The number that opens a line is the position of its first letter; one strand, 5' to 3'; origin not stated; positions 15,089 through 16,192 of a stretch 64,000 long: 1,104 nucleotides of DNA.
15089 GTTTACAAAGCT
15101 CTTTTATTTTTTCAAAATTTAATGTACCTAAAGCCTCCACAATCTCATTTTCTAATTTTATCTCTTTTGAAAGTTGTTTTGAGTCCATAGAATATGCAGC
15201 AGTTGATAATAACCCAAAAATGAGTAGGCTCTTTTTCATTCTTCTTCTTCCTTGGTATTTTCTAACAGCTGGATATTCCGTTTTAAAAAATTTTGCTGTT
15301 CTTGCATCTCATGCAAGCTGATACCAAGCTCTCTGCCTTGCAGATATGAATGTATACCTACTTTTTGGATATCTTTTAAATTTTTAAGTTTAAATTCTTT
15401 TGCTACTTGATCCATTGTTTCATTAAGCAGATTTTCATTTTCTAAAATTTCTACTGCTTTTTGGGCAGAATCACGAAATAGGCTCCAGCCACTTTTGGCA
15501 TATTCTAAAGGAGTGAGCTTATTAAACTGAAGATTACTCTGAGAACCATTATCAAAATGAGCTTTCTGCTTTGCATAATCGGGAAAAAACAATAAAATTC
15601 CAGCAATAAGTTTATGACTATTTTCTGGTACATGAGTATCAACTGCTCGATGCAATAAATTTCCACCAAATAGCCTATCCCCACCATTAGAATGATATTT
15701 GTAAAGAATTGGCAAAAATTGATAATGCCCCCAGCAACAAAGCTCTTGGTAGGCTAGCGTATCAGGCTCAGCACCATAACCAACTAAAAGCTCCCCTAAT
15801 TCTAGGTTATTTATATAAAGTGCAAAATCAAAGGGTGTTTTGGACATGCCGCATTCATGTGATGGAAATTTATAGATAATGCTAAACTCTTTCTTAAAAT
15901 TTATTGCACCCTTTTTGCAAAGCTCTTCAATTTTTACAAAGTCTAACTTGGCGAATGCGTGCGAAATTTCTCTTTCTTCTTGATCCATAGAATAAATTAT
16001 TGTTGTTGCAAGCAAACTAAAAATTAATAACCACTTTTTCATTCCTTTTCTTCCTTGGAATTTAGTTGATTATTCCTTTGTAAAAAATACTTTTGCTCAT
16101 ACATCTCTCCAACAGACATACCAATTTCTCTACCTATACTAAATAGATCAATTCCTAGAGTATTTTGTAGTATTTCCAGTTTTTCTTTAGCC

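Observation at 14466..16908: Three translationally coupled ankyrin-repeat paralogs with a homogenised C-terminal module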

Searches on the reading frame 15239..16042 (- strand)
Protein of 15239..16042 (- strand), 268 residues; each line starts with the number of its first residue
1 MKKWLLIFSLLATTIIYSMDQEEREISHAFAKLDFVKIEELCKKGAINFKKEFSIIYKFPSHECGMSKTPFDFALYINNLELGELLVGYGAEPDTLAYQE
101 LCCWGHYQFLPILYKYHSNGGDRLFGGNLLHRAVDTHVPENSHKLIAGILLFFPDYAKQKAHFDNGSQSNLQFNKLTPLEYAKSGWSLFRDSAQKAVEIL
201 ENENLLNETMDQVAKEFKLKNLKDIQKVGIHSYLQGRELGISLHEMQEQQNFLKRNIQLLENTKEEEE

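Call 5: search_protein_families(library=pfam, proteins=[window:15239-16042:-], max_evalue=1)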
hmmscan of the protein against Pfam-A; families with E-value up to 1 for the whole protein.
window:15239-16042:- (268 aa): 2 families
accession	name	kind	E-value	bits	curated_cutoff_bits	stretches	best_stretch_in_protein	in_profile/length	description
PF01369.25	Sec7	-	0.022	14.8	22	1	183-247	6-60/183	Sec7 domain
PF12796.13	Ank_2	-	0.11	13.5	27.3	0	17-94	23-87/90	Ankyrin repeats (3 copies)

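Call 31: search_protein_representatives(alignment_id=A2)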
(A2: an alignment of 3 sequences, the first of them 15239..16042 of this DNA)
Query: 3 sequences, 275 profile positions. Proteins with E-value up to 0.001 (for the whole library): 5575; up to 1e-10: 365; up to 1e-30: 5. The best 150 are listed.
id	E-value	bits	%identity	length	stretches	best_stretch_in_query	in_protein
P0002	8.7e-109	380.1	-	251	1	19-275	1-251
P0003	1.4e-108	379.3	-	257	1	1-274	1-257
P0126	2.9e-78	279.9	-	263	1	1-273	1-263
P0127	1.1e-39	153.5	-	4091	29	72-154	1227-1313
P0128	3.0e-34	135.6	-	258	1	3-259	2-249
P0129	1.2e-30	123.7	-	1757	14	53-153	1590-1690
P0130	3.6e-30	122.2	-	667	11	68-124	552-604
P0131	1.3e-29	120.4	-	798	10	71-97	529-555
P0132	2.1e-27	113.2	-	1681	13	71-153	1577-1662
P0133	3.4e-27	112.4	-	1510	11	71-162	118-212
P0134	2.2e-26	109.8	-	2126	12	26-101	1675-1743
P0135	9.0e-26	107.8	-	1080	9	61-115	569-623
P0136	1.7e-25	106.8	-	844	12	72-96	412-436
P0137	2.8e-25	106.2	-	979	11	69-100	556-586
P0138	1.3e-24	104.0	-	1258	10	70-128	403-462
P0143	1.9e-23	100.1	-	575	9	32-97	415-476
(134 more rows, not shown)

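Call 32: predict_structure(alignment_id=A2)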
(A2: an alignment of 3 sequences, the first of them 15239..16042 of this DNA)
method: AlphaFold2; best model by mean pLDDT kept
length: 268 residues; sequences in the alignment: 3
mean_pLDDT: 71.2   pTM: 0.67
mean pLDDT of the five models: 71.2, 69.5, 69.1, 65.9, 60.8
residues with pLDDT >= 90: 26; 70-90: 134; 50-70: 56; < 50: 52
segments of 3 or more residues with pLDDT < 50: 1-18, 61-66, 121-126, 162-174, 239-246
pLDDT, mean of each block of 10 residues (from residue 1): 43 49 82 90 87 61 53 85 88 75 86 70 55 85 90 67 41 65 81 90 89 80 61 61 48 75 65
secondary structure, 60 per line:
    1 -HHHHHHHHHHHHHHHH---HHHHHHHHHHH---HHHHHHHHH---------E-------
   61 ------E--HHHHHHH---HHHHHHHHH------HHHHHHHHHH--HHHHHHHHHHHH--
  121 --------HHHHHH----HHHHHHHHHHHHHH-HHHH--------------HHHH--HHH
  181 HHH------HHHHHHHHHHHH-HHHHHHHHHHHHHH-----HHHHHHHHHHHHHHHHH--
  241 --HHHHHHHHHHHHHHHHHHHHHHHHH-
elements in order: H2-17 H21-31 H35-43 H70-76 H80-88 H95-104 H107-118 H129-134 H139-152 H154-157 H172-175 H178-183 H190-201 H203-216 H222-238 H243-267

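Call 36: find_homologous_proteins(query=A3, max_evalue=0.00001)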
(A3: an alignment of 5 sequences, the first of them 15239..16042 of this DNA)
Query A3 (5 sequences) (268 aa, profile of the alignment): 6 proteins with E <= 0.00001 among 4760 candidates.
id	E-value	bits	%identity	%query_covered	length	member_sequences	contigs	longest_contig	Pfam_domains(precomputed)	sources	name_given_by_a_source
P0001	4.1e-117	409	100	100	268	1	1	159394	-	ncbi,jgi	jgi:hypothetical protein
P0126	9.9e-109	381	57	99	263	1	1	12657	-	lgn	-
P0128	1.1e-102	361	29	94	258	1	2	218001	PF13606.13,PF12796.14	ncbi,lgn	ncbi:MAG: hypothetical protein AB7R69_02110 [Candidatus Babeliales bacterium]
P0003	1.0e-96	342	39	100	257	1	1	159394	-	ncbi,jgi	jgi:ankyrin repeat protein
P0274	6.3e-6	44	29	26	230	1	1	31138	PF13606.13,PF13857.13,PF12796.14,PF00023.37,PF13637.13,PF24521.3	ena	-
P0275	6.4e-6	44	31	27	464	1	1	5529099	PF13606.13,PF13857.13,PF23745.2,PF12796.14,PF00023.37,PF13637.13,PF24521.3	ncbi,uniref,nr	ncbi:DgyrCDS4554 [Dimorphilus gyrociliatus]|uniref:DgyrCDS4554 n=1 Tax=Dimorphilus gyrociliatus TaxI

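Call 43: fold_search(model_id=the predicted structure, library=pdb)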
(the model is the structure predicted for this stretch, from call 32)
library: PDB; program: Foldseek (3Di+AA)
matches with E <= 10: 310; with E <= 0.001: 0
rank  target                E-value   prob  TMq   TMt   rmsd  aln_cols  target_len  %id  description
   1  5cwl_A                5.3e-02  0.44  0.16  0.21  13.7       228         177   11  Crystal structure of de novo designed helical repeat protein DHR54 (released 2015-12-16)
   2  6ldp_A                1.2e-01  0.51  0.26  0.19  20.8       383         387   11  Structure of CDK5R1-bound FEM1C (released 2020-10-21)
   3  4qfv_C                1.6e-01  0.92  0.36  0.41  14.7       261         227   17  Crystal structure of a unique ankyrin (released 2015-05-06)
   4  6le6_A                1.7e-01  0.77  0.33  0.25  13.3       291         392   13  Structure of LNLPTQGRAR bound FEM1C (released 2020-10-21)
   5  9pq9_B                2.3e-01  0.66  0.32  0.27  16.1       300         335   11  Fem-1 homolog B (FEM1B) in complex with VU0421763 (released 2025-11-26)
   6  5cwl_B                2.6e-01  0.23  0.15  0.20  12.4       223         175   10  Crystal structure of de novo designed helical repeat protein DHR54 (released 2015-12-16)
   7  6e9t_A                2.6e-01  0.15  0.17  0.18  16.6       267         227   13  DHF58 filament (released 2018-11-21)
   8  9sxc_B                2.9e-01  0.25  0.22  0.23  16.8       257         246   14  Crystal structure of the Legionella pneumophila effector SidL (Lpg0437) in complex with its metaeffector LegA11 (Lpg04 (released 2025-12-10)
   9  7jya_C                3.2e-01  0.60  0.27  0.20  15.6       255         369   13  Crystal structure of E3 ligase in complex with peptide (released 2020-10-14)
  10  6e9r_A                4.8e-01  0.20  0.18  0.24  13.5       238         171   10  DHF46 filament (released 2018-11-21)
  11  9bor_A                5.0e-01  0.57  0.30  0.27  12.9       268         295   12  IkappaBzeta ankyrin repeat domain:NF-kappaB p50 homodimer complex at 2.0 Angstrom resolution (released 2024-08-07)
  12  8cs9_A                5.3e-01  0.63  0.35  0.14  13.8       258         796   17  Composite reconstruction of Class 1 of the erythrocyte ankyrin-1 complex (released 2022-07-20)
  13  9g4y_D                5.5e-01  0.72  0.37  0.16  14.5       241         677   13  TRPC5 in complex with photoswitch E-AzHC (released 2025-07-30)
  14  5aar                  5.8e-01  0.63  0.31  0.41  11.5       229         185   15  Structure of the ankyrin domain of an Arabidopsis Thaliana potassium channel (released 2016-08-24)
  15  5ja4_D                6.1e-01  0.47  0.23  0.36  10.0       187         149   14  Crystal structure of human TONSL and MCM2 HBDs binding to a histone H3-H4 tetramer (released 2016-06-15)
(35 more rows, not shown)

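Call 50: search_protein_families(library=pfam, proteins=[P0126, P0128, P0130, P0131, P0143], max_evalue=0.01)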
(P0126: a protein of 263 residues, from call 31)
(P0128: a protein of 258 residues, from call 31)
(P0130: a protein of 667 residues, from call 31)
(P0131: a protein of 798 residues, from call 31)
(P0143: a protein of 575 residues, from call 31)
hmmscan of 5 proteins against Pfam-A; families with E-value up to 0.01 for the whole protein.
P0126 (263 aa): 0 families

P0128 (258 aa): 4 families
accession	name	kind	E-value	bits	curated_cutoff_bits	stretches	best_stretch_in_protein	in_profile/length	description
PF12796.13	Ank_2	-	2.4e-06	28.5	27.3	0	77-104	63-90/90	Ankyrin repeats (3 copies)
PF13606.12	Ank_3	-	3.6e-06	27.3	22.3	0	77-102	5-30/30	Ankyrin repeat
PF00023.36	Ank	-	6.7e-05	23.4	21.1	0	77-104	5-32/33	Ankyrin repeat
PF13857.12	Ank_5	-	0.00015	22.5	27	0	76-111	18-52/56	Ankyrin repeats (many copies)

P0130 (667 aa): 15 families
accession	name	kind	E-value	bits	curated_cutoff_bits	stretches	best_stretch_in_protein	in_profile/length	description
PF12796.13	Ank_2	-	3.4e-103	338.8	27.3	9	81-148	23-87/90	Ankyrin repeats (3 copies)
PF00023.36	Ank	-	1.2e-97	314.6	21.1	13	88-118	2-32/33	Ankyrin repeat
PF13606.12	Ank_3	-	4.9e-80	253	22.3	9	247-274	3-30/30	Ankyrin repeat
PF13637.12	Ank_4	-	9.6e-68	223.1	22.7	9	217-266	1-50/50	Ankyrin repeats (many copies)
PF13857.12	Ank_5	-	1.2e-67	223.6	27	10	545-582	7-44/56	Ankyrin repeats (many copies)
PF24521.3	Ank_KRIT1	-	1.5e-24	86.9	80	1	461-515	47-107/149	KRIT1 ankyrin-repeats domain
PF23745.1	ANK_LRRK2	-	7.8e-13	48.9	27.5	0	217-304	35-122/130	LRRK2 ANK repeat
PF04919.18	DUF655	-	3e-11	44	22.2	0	415-464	7-56/181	Protein of unknown function (DUF655)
PF24407.1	HTH_upst_double_PIN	-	1.3e-06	29.1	27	0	167-207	7-47/70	HTH_upstream_double_PIN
PF04405.19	ScdA_N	-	4.5e-06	26.7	32.5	0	431-451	29-49/56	Domain of Unknown function (DUF542)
PF18497.6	RNase_3_N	-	0.00018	21.9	26.8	0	106-138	54-86/95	Ribonuclease III N-terminal domain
PF21384.2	Cas3_I-F_Cas2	-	0.00044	20.8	27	0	303-350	25-72/79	CRISPR-associated nuclease/helicase Cas3, I-F/YPEST, Cas2 domain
PF06128.16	Shigella_OspC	-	0.00055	20.2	25.6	0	80-115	254-289/292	Shigella flexneri OspC protein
PF19871.4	DUF6344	-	0.0054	17.2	35.6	0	303-311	11-19/34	Family of unknown function (DUF6344)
PF02602.20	HEM4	-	0.006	16.2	27.5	0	82-126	109-154/231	Uroporphyrinogen-III synthase HemD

P0131 (798 aa): 13 families
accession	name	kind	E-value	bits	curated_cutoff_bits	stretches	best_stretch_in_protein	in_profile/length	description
PF12796.13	Ank_2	-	3e-108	355.1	27.3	8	401-492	2-90/90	Ankyrin repeats (3 copies)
PF00023.36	Ank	-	1.7e-88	285.8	21.1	10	330-361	2-33/33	Ankyrin repeat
PF13637.12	Ank_4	-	3.9e-82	268.8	22.7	11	434-482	2-50/50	Ankyrin repeats (many copies)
PF13606.12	Ank_3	-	4e-56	179.9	22.3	1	263-291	1-29/30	Ankyrin repeat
PF13857.12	Ank_5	-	1.3e-49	166.1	27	7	482-533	2-54/56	Ankyrin repeats (many copies)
PF23745.1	ANK_LRRK2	-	6.2e-21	75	27.5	3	210-318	10-114/130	LRRK2 ANK repeat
PF08032.17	SpoU_sub_bind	-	1.9e-19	70.2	22.8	0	494-524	3-32/76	RNA 2'-O ribose methyltransferase substrate binding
PF00075.30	RNase_H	-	4.1e-12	46.9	25.8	1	627-761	4-140/141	RNase H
PF24521.3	Ank_KRIT1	-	9.9e-11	42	80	0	159-278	14-132/149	KRIT1 ankyrin-repeats domain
PF20311.3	DUF6607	-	2.4e-08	34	27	0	521-561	170-207/296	Family of unknown function (DUF6607)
PF16371.11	MetallophosN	-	4.6e-07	30.4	35.6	0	204-237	1-34/77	N terminal of Calcineurin-like phosphoesterase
PF06128.16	Shigella_OspC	-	1.3e-06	28.9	25.6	0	151-223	213-287/292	Shigella flexneri OspC protein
PF13456.12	RVT_3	-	4.1e-06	27.1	21.6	1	640-758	10-121/123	Reverse transcriptase-like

P0143 (575 aa): 15 families
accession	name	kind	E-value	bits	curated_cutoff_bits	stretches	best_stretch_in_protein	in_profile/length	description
PF00023.36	Ank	-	2.4e-135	432.9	21.1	12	482-513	1-32/33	Ankyrin repeat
PF12796.13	Ank_2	-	2.5e-135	441.8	27.3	9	487-571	1-82/90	Ankyrin repeats (3 copies)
PF13637.12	Ank_4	-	1.1e-110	359.4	22.7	10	13-62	1-50/50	Ankyrin repeats (many copies)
PF13606.12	Ank_3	-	5.8e-102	320.1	22.3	9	482-511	1-30/30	Ankyrin repeat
PF13857.12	Ank_5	-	8.6e-83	271.8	27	10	164-214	1-52/56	Ankyrin repeats (many copies)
PF24521.3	Ank_KRIT1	-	9.5e-18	64.8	80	0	212-271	17-71/149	KRIT1 ankyrin-repeats domain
PF23745.1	ANK_LRRK2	-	2.4e-16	60.2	27.5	0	216-272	34-90/130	LRRK2 ANK repeat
PF06563.17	DUF1125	-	1.7e-06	28.9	28.3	0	164-184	9-29/66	Protein of unknown function (DUF1125)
PF22222.1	Cpf1_PI-like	-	1.2e-05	26.3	27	0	70-103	33-63/91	CRISPR-associated endonuclease Cpf1 PI domain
PF08308.17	PEGA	-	1.4e-05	25.4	20.8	0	443-461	17-36/71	PEGA domain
PF04519.19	Bactofilin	-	1.9e-05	25.2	27.9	0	215-242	69-96/98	Polymer-forming cytoskeletal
PF07342.17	TscT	-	3.5e-05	24.6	27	0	108-150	25-68/100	TscT toxin protein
PF14196.11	ATC_hydrolase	-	0.00014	23.1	28.1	0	213-300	29-102/145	L-2-amino-thiazoline-4-carboxylic acid hydrolase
PF05511.16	ATP-synt_F6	-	0.00085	20.1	27.9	0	234-282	14-60/97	Mitochondrial ATP synthase coupling factor 6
PF21506.2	Knl-2-like_dom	-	0.0023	18.2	27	0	186-206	23-43/54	Kinetochore null protein 2-like domain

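Call 73: find_related_loci(query=A3, collection=viral_contigs, flank=3000)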
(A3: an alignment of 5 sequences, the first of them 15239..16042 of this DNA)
Query A3 (268 aa) in viral_contigs; peptide patterns used: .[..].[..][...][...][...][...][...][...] (x = any residue, [..] = any of these).
60 stretches matched a pattern, but none encodes a relative of the query by tblastn (E <= 1e-3).
